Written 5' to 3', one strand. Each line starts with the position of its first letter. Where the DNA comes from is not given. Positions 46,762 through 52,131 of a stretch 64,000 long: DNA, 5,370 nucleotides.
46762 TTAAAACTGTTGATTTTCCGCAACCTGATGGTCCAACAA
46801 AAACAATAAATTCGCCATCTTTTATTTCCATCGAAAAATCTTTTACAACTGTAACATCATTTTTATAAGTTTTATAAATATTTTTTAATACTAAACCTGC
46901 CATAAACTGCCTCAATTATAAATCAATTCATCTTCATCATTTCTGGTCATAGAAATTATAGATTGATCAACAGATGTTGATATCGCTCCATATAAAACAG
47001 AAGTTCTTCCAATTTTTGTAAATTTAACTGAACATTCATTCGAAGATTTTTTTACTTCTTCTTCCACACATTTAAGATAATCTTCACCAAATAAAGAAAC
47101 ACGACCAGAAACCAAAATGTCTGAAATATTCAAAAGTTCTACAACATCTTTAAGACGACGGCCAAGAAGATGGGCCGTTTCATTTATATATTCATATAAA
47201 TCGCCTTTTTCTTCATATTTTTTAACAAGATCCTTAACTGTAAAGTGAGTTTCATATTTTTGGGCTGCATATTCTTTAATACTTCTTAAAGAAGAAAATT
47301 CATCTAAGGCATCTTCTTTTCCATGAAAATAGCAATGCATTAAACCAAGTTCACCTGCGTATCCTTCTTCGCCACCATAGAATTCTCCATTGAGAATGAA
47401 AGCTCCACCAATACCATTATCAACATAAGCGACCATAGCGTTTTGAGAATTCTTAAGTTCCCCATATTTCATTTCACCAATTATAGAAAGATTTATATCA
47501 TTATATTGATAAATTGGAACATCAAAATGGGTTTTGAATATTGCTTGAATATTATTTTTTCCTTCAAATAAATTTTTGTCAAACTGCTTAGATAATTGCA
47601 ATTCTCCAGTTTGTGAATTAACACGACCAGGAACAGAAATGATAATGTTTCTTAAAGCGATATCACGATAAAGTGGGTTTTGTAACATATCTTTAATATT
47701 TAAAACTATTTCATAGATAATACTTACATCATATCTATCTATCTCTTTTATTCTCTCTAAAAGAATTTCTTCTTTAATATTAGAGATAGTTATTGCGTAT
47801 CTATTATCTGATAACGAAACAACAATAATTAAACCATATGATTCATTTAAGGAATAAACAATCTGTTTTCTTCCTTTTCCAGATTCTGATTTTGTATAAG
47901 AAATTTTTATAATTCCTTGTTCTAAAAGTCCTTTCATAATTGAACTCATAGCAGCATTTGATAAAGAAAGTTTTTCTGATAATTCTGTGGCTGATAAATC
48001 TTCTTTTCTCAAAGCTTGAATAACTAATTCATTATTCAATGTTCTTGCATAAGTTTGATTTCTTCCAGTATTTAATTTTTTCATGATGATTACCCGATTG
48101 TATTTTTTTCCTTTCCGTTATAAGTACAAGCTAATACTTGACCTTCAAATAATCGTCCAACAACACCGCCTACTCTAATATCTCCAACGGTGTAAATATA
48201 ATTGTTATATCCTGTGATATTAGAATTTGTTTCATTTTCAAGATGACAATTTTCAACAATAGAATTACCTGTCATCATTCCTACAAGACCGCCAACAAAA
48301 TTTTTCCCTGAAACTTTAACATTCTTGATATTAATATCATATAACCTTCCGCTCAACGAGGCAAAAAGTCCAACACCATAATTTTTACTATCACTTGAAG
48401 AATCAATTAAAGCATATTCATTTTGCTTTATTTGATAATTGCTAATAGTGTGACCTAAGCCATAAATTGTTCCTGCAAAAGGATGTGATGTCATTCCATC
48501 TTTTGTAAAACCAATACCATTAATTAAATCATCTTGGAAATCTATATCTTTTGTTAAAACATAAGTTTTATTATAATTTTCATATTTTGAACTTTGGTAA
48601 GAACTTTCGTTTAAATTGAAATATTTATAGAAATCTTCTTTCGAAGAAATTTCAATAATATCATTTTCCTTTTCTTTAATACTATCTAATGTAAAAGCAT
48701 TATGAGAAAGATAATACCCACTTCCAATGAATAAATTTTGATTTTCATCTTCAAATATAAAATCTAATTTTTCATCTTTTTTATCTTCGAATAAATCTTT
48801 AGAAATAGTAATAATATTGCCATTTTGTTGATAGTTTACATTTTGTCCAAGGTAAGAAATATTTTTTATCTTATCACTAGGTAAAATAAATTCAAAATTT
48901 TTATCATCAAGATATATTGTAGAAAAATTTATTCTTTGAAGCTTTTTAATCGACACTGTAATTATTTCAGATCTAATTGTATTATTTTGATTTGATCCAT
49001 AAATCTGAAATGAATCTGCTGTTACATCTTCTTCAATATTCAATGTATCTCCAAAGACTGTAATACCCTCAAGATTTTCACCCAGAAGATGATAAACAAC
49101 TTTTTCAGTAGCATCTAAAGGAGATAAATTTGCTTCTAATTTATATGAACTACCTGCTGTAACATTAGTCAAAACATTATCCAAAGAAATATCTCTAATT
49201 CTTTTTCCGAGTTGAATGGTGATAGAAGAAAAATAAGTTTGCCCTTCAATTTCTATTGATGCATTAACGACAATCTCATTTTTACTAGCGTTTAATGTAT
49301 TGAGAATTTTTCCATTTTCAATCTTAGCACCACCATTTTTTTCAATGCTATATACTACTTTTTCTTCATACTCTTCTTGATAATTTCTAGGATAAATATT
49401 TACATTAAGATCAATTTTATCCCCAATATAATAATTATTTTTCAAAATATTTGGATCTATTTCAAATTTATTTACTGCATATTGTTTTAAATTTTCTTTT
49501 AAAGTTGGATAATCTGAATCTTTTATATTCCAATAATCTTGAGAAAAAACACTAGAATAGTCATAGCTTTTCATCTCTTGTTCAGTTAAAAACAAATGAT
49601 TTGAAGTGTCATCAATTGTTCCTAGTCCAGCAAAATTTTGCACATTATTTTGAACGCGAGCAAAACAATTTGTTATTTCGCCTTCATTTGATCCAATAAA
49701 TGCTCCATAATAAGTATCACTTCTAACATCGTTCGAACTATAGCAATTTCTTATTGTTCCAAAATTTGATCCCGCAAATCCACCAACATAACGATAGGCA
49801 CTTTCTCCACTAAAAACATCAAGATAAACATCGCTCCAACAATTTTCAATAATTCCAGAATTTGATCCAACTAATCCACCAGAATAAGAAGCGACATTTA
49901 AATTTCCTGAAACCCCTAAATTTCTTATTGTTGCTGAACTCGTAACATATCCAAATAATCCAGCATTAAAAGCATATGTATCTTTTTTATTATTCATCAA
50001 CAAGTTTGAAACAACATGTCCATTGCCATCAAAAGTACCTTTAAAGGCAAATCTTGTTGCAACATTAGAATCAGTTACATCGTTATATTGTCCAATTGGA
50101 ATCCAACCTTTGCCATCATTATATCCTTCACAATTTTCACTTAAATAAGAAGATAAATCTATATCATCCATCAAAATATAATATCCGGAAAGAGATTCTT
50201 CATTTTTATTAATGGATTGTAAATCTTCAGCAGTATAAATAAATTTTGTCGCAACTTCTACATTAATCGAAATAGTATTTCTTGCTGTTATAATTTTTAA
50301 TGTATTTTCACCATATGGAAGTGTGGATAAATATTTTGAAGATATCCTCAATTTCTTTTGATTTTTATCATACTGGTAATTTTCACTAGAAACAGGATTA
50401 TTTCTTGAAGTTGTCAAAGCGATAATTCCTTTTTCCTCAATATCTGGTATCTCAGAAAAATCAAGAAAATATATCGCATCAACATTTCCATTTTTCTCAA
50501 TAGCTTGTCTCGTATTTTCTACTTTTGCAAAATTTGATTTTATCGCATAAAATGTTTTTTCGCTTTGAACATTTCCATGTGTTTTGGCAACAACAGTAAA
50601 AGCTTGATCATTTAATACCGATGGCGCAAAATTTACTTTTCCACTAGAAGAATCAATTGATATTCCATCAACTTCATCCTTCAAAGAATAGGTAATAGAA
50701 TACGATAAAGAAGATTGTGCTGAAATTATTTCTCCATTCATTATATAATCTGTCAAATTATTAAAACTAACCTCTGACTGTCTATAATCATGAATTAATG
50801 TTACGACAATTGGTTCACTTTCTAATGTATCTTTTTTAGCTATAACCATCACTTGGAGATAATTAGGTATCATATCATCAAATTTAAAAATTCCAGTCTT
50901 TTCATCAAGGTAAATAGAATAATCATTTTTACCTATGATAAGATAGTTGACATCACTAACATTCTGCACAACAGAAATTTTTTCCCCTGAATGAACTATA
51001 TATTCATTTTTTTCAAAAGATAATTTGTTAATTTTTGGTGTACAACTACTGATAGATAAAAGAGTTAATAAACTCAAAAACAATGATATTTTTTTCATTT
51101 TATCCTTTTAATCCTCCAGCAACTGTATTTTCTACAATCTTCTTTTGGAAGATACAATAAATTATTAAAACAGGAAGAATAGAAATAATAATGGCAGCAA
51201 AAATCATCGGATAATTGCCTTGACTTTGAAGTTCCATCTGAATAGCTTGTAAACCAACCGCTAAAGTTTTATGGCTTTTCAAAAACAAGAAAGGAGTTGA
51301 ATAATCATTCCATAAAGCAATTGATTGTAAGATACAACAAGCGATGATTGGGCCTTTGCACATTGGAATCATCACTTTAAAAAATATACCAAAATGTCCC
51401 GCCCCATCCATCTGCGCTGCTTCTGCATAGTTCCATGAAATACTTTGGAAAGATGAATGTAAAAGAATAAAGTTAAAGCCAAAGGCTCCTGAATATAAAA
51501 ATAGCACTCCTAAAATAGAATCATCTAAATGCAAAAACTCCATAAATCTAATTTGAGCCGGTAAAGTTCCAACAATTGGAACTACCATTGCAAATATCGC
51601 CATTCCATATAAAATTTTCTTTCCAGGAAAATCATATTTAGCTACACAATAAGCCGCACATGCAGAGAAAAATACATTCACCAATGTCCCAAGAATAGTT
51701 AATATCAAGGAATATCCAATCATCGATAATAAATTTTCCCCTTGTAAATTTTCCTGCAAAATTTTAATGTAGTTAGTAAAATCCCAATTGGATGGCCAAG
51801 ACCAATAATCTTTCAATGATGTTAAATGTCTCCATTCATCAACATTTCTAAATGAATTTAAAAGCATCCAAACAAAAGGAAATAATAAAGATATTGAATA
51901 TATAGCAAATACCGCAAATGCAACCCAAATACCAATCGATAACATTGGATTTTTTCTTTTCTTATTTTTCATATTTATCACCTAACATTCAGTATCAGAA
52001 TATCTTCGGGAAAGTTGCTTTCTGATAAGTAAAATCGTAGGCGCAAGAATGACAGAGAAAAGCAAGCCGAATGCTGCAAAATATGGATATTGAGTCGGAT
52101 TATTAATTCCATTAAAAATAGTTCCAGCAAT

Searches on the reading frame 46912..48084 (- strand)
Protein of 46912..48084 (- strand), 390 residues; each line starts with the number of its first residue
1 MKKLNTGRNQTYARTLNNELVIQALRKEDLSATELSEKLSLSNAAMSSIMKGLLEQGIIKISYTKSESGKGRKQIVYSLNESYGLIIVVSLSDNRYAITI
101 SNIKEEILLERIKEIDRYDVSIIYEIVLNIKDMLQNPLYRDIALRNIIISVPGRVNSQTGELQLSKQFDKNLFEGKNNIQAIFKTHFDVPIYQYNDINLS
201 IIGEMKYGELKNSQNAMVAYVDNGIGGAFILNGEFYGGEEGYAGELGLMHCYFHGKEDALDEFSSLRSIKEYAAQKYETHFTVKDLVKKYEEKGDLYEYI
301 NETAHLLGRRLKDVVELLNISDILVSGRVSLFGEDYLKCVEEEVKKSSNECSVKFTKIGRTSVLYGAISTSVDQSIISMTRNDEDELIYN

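Call 10: search_protein_families(library=pfam, proteins=[window:46912-48084:-], max_evalue=0.01)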
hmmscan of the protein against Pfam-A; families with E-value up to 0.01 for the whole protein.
window:46912-48084:- (390 aa): 6 families
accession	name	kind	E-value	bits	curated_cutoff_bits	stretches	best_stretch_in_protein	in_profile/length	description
PF00480.26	ROK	-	5.5e-24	85.6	22.9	1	129-349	42-263/294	ROK family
PF21984.2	DnaD_N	-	0.00017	22.2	27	1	32-87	38-91/101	DnaD N-terminal domain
PF13412.12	HTH_24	-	0.001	19.1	21.9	1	27-60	15-48/48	Winged helix-turn-helix DNA-binding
PF01047.28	MarR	-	0.0015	18.8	24.6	1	27-60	15-48/59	MarR family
PF01022.26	HTH_5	-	0.0027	18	22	0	21-60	7-46/47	Bacterial regulatory protein, arsR family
PF12802.13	MarR_2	-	0.0048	17.5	27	0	26-60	15-51/61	MarR family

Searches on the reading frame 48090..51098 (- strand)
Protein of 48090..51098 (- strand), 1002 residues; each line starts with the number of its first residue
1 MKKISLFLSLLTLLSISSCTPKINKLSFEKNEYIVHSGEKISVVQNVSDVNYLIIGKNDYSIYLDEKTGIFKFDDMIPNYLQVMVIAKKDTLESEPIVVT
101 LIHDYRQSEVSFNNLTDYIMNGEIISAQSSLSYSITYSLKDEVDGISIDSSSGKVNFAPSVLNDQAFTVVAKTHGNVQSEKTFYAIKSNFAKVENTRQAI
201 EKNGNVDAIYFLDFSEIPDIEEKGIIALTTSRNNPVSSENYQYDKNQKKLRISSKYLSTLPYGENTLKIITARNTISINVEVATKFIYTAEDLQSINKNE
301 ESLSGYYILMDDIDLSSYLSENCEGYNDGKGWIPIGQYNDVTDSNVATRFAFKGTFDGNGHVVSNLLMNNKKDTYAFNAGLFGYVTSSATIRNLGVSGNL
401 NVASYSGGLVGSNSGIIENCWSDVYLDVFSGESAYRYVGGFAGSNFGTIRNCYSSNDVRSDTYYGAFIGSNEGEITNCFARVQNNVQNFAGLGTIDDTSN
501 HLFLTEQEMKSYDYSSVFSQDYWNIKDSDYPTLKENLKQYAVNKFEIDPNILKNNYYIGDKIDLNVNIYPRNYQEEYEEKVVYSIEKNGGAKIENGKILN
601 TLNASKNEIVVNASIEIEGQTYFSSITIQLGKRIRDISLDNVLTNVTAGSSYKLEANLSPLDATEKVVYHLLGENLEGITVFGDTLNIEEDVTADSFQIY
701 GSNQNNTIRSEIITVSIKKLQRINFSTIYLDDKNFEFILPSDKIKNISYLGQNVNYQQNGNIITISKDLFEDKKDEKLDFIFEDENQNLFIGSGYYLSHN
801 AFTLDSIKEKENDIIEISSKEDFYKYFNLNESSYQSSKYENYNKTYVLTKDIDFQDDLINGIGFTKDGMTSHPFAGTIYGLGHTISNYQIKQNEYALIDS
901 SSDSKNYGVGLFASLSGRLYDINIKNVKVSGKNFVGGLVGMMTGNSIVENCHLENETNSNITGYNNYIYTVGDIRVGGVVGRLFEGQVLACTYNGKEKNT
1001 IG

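Call 10: search_protein_families(library=pfam, proteins=[window:48090-51098:-], max_evalue=0.01)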
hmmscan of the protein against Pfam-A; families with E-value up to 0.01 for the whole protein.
window:48090-51098:- (1002 aa): 1 family
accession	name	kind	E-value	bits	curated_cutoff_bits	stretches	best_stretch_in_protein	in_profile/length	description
PF07581.17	Glug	-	1.3e-14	53.9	20.5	1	435-458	2-27/28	The GLUG motif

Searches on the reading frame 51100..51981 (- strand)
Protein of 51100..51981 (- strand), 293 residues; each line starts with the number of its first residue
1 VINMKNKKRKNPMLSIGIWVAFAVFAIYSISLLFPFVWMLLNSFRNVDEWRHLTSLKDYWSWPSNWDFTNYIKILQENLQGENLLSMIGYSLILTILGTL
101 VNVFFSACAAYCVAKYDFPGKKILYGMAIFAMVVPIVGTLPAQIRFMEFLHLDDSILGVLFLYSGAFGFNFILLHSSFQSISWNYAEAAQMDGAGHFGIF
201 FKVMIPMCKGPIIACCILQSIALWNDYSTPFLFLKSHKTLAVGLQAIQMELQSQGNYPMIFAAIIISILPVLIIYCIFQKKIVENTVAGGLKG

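Call 10: search_protein_families(library=pfam, proteins=[window:51100-51981:-], max_evalue=0.01)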
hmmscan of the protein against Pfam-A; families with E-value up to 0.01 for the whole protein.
window:51100-51981:- (293 aa): 1 family
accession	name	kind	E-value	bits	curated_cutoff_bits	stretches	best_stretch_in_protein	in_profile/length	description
PF00528.27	BPD_transp_1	-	1.5e-15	57.8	26.4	1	110-279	9-175/184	Binding-protein-dependent transport system inner membrane component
